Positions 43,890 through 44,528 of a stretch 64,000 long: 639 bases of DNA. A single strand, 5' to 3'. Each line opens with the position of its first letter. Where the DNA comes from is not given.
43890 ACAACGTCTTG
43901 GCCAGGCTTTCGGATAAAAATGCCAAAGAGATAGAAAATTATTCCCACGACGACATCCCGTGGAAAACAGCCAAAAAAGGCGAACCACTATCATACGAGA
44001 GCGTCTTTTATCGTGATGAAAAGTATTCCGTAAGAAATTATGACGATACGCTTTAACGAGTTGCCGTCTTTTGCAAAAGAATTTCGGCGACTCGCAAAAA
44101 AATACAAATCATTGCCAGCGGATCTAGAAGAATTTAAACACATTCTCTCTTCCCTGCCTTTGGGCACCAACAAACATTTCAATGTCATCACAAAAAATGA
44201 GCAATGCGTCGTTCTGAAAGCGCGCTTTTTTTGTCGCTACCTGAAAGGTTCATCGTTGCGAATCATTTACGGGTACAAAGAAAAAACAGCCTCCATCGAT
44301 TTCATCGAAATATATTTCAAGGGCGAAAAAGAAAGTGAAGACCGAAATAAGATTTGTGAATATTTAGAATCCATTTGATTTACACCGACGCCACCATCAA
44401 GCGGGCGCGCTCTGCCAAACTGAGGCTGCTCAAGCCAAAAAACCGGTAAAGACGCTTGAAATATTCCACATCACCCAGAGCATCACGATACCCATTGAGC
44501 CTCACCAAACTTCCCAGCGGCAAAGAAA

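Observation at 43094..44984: HTH-Panacea antitoxin plus RelE-like toxin cassette bracketed by ~85-bp direct repeats that duplicate a promoter, operator and 5' gene end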

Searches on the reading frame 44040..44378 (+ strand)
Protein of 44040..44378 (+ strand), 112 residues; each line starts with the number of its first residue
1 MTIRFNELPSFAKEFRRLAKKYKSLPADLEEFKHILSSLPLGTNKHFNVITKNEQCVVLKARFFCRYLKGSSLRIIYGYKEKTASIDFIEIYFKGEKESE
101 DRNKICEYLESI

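Call 4: search_protein_families(library=pfam, proteins=[window:44040-44378:+], max_evalue=0.01)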
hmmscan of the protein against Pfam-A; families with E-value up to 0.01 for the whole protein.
window:44040-44378:+ (112 aa): 0 families

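Call 10: search_protein_families(library=ncbifam, proteins=[window:44040-44378:+], max_evalue=1)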
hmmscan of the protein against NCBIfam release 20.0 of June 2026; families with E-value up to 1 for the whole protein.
window:44040-44378:+ (112 aa): 0 families

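Call 11: search_protein_families(library=padloc, proteins=[window:44040-44378:+], max_evalue=1)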
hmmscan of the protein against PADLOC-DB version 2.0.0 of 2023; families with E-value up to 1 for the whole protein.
window:44040-44378:+ (112 aa): 0 families

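Call 12: search_protein_families(library=pfam, proteins=[window:44040-44378:+], max_evalue=10)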
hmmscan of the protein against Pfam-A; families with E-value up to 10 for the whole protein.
window:44040-44378:+ (112 aa): 0 families
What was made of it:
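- On ABC1/UbiB-like atypical kinase (for ORF X): There is no Pfam hit for X (calls 4, 12).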

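Call 14: find_homologous_proteins(query=window:44040-44378:+)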
Query window:44040-44378:+ (112 aa): 760 proteins with E <= 0.001 among 762 candidates; the best 120 are listed.
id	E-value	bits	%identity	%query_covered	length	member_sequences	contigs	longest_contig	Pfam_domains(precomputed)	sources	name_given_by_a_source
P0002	2.0e-67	242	100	100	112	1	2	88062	-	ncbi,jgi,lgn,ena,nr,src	ncbi:MAG: hypothetical protein ACD_62C00169G0019 [uncultured bacterium]|nr:MAG: hypothetical protein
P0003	1.5e-53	197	77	99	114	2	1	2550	-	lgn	-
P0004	1.3e-51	191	75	97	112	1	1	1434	-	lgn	-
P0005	2.0e-50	187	74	99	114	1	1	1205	-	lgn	-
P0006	2.3e-49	184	73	99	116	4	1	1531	-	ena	-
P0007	2.9e-48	180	73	98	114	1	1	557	-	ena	-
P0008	4.0e-48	180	71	99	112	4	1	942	-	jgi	-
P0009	6.9e-48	179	71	96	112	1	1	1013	-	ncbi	-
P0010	3.9e-47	177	73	99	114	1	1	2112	-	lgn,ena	-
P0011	4.7e-47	176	71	97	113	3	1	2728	-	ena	-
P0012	6.6e-47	176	69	97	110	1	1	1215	-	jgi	jgi:hypothetical protein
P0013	7.1e-47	176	70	97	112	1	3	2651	-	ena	-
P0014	2.0e-46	174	72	94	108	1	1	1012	-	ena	-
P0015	3.1e-46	174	71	99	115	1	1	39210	-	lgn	-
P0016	8.9e-46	172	70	99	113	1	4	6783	-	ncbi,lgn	-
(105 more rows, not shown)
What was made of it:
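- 44040..44378 (+): 112-aa toxin with a RelE/HigB2-type fold. It overlaps the antitoxin gene by 17 nt. 760 homologues (call 14).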

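Call 16: find_encoding_contigs(protein=P0002, flank=10000, max_places=10)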
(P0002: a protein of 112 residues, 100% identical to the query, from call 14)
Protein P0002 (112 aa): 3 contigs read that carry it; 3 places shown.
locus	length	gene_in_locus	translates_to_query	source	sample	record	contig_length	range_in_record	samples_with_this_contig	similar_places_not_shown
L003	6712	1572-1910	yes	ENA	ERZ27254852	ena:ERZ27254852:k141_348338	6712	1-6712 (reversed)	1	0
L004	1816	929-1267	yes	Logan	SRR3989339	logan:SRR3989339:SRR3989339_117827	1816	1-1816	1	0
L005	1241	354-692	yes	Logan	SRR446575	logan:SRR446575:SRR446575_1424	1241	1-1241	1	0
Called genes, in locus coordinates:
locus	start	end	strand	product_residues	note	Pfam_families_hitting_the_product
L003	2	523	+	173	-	?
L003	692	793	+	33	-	-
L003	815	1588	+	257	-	PF01381:HTH_3, PF12844:HTH_19 (faint), PF13274:SocA_Panacea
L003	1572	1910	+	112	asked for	-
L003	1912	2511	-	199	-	-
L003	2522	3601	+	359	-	PF02661:Fic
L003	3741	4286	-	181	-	-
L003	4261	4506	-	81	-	-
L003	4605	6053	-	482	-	PF01565:FAD_binding_4, PF02913:FAD-oxidase_C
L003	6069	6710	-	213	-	?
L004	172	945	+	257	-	PF01381:HTH_3, PF12844:HTH_19 (faint), PF13274:SocA_Panacea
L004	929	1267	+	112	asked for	-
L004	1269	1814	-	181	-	?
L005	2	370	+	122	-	?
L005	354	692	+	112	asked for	-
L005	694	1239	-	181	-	?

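Call 30: search_solved_structures(query=A2, max_evalue=10, show_alignments=2)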
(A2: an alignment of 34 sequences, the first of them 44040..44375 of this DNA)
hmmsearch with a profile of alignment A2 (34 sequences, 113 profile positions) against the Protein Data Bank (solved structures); distinct sequences matched with E-value up to 10: 5.
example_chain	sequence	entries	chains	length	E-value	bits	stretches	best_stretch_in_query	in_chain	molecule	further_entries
1zu4_A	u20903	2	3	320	0.23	14.7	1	7-45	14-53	ftsY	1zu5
5myj_AQ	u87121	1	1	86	0.44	13.8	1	18-59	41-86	30S ribosomal protein S17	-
6e6a_B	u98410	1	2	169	1.3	12.3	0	10-35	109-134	Inclusion membrane protein A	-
9k8a_A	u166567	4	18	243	1.3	12.2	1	6-35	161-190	Cage-t32-Zn1-HEHE-34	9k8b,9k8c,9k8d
8bcs_A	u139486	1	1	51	2.4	11.4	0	6-27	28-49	CC-HP1.0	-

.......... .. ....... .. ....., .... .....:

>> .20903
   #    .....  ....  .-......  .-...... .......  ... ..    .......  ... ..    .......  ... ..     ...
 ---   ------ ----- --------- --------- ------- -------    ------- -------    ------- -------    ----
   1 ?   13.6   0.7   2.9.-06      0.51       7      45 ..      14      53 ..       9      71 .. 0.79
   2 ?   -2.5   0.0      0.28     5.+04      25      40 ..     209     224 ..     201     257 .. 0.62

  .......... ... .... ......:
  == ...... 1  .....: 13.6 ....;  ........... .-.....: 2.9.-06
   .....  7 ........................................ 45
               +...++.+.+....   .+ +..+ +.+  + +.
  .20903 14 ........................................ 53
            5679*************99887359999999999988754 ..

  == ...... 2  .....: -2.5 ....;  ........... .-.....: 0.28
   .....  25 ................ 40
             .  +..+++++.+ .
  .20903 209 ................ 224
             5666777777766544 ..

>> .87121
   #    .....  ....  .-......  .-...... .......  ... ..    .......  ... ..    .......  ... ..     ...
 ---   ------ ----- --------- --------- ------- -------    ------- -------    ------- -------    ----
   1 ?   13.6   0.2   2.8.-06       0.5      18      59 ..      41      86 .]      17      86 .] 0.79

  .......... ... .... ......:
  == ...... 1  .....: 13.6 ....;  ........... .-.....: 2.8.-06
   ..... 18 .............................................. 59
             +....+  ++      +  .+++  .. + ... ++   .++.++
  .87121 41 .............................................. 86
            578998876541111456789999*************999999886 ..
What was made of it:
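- On RelE/ParE toxin superfamily: No PDB sequence hit with a 34-sequence profile (calls 10, 12, 30).
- Tried and rejected: Sequence searches for the toxin: searches against Pfam, NCBIfam, PADLOC and PDB found nothing (calls 4, 10-12, 30).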

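Call 35: find_related_loci(query=A2, collection=genome_contigs, flank=4000)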
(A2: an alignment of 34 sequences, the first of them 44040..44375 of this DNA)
Query A2 (112 aa) in genome_contigs; peptide patterns used: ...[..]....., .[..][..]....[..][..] (x = any residue, [..] = any of these).
183 stretches matched a pattern; 157 encode a relative of the query (tblastn E <= 1e-3); the best 80 are kept; 80 distinct loci.
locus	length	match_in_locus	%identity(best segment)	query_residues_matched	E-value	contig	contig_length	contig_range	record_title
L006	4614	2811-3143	70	1-111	1e-50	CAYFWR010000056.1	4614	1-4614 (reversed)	MAG TPA_asm: uncultured Candidatus Saccharibacteria bacterium isolate ERP108616_co2_239 genome assembly, contig: NODE_41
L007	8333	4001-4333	67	1-111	4e-50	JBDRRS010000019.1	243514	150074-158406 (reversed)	MAG: bacterium isolate MEGAHIT-group-3.104 k141_517355, whole genome shotgun sequence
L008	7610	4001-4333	65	1-111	2e-48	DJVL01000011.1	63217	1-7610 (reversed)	MAG TPA_asm: Patescibacteria group bacterium UBA6257 UBA6257_contig_64373, whole genome shotgun sequence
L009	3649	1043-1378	65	1-112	2e-48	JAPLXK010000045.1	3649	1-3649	MAG: Candidatus Nealsonbacteria bacterium isolate LacPavin_0920_SED2_MAG_39_9 LacPavin_0920_SED2_scaffold_2079227, whole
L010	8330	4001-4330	65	1-110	1e-47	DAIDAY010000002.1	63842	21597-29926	MAG TPA_asm: bacterium isolate clean1852 NODE_2_length_63842_cov_7.767778, whole genome shotgun sequence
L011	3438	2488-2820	62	1-111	1e-47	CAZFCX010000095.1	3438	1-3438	MAG TPA_asm: uncultured Bdellovibrionales bacterium isolate SRP239243_co1_144 genome assembly, contig: NODE_48884_length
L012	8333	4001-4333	61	1-111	6e-47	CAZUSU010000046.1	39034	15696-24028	MAG TPA_asm: uncultured Gammaproteobacteria bacterium isolate binchicken_co203_643 genome assembly, contig: k141_3450904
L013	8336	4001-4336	63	1-112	7e-47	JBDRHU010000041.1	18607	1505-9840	MAG: Patescibacteria group bacterium isolate MEGAHIT-group-1.55 k141_5545308, whole genome shotgun sequence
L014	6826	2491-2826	65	1-112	1e-46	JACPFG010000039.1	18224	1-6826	MAG: Deltaproteobacteria bacterium isolate NC_groundwater_355_Ag_B-0.1um_58_8 GD18-4_B1_scaffold_257245, whole genome sh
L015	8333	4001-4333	62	1-111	1e-46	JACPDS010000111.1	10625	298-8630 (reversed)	MAG: Armatimonadetes bacterium isolate NC_groundwater_315_Ag_B-0.1um_31_7 GD18-4_B1_scaffold_738319, whole genome shotgu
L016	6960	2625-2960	62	1-112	1e-46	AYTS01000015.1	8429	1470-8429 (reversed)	MAG: Candidatus Brocadia carolinensis isolate 26THWARD NODE_137_length_8429_cov_22.2697_ID_273, whole genome shotgun seq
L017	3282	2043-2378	66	1-112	4e-46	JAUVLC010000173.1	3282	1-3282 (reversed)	MAG: Clostridia bacterium isolate CSMAG_496 CSMAG_496_k141_967390_length_3282_cov_9.8739, whole genome shotgun sequence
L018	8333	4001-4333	63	1-111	3e-46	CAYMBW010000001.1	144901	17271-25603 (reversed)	MAG TPA_asm: uncultured Candidatus Saccharibacteria bacterium isolate SRP178699_co1_413 genome assembly, contig: NODE_36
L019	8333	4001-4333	64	1-111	2e-46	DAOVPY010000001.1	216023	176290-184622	MAG TPA_asm: Candidatus Nealsonbacteria bacterium isolate CSMAG_1561 CSMAG_1561_k141_1392210_length_216023_cov_36.1927,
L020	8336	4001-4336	62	1-112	5e-46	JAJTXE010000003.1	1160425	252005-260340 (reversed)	MAG: Candidatus Brocadia sp. isolate DTUAMX2 3-Genome30, whole genome shotgun sequence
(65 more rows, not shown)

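Call 37: predict_structure(alignment_id=A2)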
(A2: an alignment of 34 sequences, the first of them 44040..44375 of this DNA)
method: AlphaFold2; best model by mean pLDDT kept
length: 112 residues; sequences in the alignment: 34
mean_pLDDT: 87.3   pTM: 0.82
mean pLDDT of the five models: 87.3, 84.6, 84.2, 78.2, 56.3
residues with pLDDT >= 90: 61; 70-90: 44; 50-70: 7; < 50: 0
segments of 3 or more residues with pLDDT < 50: none
pLDDT, mean of each block of 10 residues (from residue 1): 90 93 90 90 82 92 73 89 94 80 90 85
secondary structure, 60 per line:
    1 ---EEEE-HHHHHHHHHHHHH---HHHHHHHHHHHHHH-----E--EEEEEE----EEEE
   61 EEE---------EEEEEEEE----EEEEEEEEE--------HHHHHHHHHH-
elements in order: E4-7 H9-21 H25-38 E47-52 E57-63 E73-80 E85-93 H102-111
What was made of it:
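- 44040..44378 (+): AF2 pLDDT 87, pTM 0.82 (call 37).
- On RelE/ParE toxin superfamily: AF2 model with pLDDT 87 (call 37).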

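Call 41: fold_search(model_id=the predicted structure, library=pdb)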
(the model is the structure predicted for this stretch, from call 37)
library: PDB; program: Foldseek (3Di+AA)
matches with E <= 10: 767; with E <= 0.001: 2
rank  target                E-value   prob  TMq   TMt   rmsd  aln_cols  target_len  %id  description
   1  1wmi_A                1.1e-04  1.00  0.64  0.79   2.8        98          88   20  Crystal structure of archaeal RelE-RelB complex from Pyrococcus horikoshii OT3 (released 2005-03-15)
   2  8a0x_D                9.2e-04  1.00  0.64  0.65   4.0       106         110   24  Crystal structure of the HigB2-HigA2 tetramer in complex with operator DNA (released 2023-05-03)
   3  8a0x_C                1.2e-03  1.00  0.56  0.58   5.2       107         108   20  Crystal structure of the HigB2-HigA2 tetramer in complex with operator DNA (released 2023-05-03)
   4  5ja8_C                5.2e-03  1.00  0.63  0.65   4.3       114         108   21  Crystal structure of the HigB2 toxin in complex with Nb2 (released 2017-04-05)
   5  5ja8_E                6.2e-03  1.00  0.66  0.69   3.8       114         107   23  Crystal structure of the HigB2 toxin in complex with Nb2 (released 2017-04-05)
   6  9g12_B                8.0e-03  1.00  0.56  0.72   3.6        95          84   16  Mycobacterium tuberculosis RelBE1 toxin-antitoxin system; rv1247c (relB1 antitoxin), rv1246c (relE1 toxin) (released 2025-12-17)
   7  5ja8_A                8.0e-03  1.00  0.61  0.64   4.5       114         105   18  Crystal structure of the HigB2 toxin in complex with Nb2 (released 2017-04-05)
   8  5jaa_D                1.1e-02  1.00  0.58  0.63   4.0       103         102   24  Crystal structure of the HigBA2 toxin-antitoxin complex (released 2017-04-05)
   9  2khe_MODEL_1_A        1.3e-02  1.00  0.56  0.69   4.6        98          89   14  Solution Structure of the Bacterial Toxin Rele from Thermus Thermophilus HB8 (released 2010-03-31)
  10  4fxh_B                1.6e-02  1.00  0.57  0.66   4.0        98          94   15  Crystal structure of the isolated E. coli RelE toxin, P212121 form (released 2012-08-29)
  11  5ja8_G                1.8e-02  1.00  0.59  0.62   4.2       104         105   23  Crystal structure of the HigB2 toxin in complex with Nb2 (released 2017-04-05)
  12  5mje_A                2.6e-02  1.00  0.61  0.61   4.0       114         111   22  Crystal structure of the HigB2 toxin in complex with Nb8 (released 2017-04-05)
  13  2otr_MODEL_1_A        2.6e-02  0.99  0.54  0.65   4.5        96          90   14  Solution Structure of Conserved Hypothetical Protein HP0892 from Helicobacter pylori (released 2007-12-18)
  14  3g5o_B                3.1e-02  1.00  0.56  0.75   3.6        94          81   14  The crystal structure of the toxin-antitoxin complex RelBE2 (Rv2865-2866) from Mycobacterium tuberculosis (released 2009-04-14)
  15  5ja9_D                4.0e-02  1.00  0.61  0.68   3.2       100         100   23  Crystal structure of the HigB2 toxin in complex with Nb6 (released 2017-04-05)
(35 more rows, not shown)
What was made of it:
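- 44040..44378 (+): All top Foldseek hits are RelE, HigB2 or YoeB (call 41).
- On RelE/ParE toxin superfamily: The top 21 Foldseek PDB hits are all RelE, HigB2 or YoeB, at probability 0.98-1.00 (call 41).
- Closest known: RelE/HigB2/YoeB ribosome-dependent mRNases. Same: Best Foldseek matches are 1wmi_A (archaeal RelE, E 1e-4, TM 0.64 by query and 0.79 by target) and HigB2 (8a0x, 5ja8) (call 41).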
